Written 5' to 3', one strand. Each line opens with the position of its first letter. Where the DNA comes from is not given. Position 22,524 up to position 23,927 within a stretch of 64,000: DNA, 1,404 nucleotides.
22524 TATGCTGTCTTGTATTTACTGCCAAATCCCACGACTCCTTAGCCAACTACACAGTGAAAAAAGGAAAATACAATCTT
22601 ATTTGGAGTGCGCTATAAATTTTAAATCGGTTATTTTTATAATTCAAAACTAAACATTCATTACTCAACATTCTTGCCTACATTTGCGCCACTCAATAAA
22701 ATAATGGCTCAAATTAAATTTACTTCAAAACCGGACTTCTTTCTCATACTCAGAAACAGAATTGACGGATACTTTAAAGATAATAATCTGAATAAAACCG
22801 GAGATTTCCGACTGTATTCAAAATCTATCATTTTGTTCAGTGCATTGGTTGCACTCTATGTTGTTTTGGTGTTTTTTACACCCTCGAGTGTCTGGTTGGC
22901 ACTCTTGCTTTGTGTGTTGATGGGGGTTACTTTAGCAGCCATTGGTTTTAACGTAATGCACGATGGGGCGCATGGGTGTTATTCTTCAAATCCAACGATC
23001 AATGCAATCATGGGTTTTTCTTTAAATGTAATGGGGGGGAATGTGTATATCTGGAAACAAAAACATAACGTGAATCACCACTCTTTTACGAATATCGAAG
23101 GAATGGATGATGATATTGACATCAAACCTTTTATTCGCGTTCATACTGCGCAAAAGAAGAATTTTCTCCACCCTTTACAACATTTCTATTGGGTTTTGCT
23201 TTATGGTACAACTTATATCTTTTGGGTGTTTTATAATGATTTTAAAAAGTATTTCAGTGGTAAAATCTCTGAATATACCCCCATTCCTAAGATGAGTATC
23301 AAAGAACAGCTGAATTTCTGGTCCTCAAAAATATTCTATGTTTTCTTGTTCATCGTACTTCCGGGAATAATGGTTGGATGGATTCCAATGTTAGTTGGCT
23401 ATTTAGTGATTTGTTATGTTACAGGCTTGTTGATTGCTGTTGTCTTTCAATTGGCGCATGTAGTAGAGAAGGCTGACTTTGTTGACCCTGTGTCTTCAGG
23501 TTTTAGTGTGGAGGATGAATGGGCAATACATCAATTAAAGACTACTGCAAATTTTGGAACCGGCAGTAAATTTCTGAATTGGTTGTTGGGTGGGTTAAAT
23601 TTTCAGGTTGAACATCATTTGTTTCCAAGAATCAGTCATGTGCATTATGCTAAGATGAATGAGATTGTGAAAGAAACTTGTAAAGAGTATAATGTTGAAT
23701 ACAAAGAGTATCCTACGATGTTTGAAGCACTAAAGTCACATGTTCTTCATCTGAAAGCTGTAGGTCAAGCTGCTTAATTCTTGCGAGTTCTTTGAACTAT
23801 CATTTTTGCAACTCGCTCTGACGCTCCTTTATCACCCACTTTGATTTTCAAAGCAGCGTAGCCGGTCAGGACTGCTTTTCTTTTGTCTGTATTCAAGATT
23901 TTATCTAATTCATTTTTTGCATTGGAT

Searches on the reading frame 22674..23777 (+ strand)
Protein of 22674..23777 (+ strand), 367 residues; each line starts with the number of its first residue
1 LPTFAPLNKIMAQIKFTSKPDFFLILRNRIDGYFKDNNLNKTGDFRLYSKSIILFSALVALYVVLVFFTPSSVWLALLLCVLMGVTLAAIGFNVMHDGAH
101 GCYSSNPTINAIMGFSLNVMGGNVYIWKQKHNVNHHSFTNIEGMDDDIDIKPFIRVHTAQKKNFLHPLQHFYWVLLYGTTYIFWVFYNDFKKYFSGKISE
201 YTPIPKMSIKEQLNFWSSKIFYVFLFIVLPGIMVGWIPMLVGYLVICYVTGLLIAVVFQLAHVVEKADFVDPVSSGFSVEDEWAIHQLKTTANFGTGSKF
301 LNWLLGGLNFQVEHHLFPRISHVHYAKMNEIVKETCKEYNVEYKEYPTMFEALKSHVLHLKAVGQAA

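Call 7: search_protein_families(library=ncbifam, proteins=[window:22674-23777:+], max_evalue=0.00001)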
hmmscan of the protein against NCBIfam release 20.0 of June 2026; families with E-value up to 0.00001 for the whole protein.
window:22674-23777:+ (367 aa): 3 families
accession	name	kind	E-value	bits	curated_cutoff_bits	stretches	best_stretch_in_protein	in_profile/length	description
NF052548.1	FAdesatDesABac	equivalog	1.1e-09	37.9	500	1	57-330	35-290/328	Delta(5) desaturase DesA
NF052549.1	FAdesatDesBBac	equivalog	1.5e-09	37.6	500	1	45-339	28-296/340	Delta(10) desaturase DesB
NF045688.1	BCarotHydoxCrtR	equivalog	5e-06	25.8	475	0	298-337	222-261/297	beta-carotene hydroxylase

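Call 21: search_protein_families(library=pfam, proteins=[window:22674-23777:+], max_evalue=0.0001)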
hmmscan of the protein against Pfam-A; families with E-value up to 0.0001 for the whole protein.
window:22674-23777:+ (367 aa): 1 family
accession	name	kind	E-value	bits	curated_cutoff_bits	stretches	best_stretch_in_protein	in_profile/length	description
PF00487.30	FA_desaturase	-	1.1e-42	147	29.7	1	73-346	2-252/253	Fatty acid desaturase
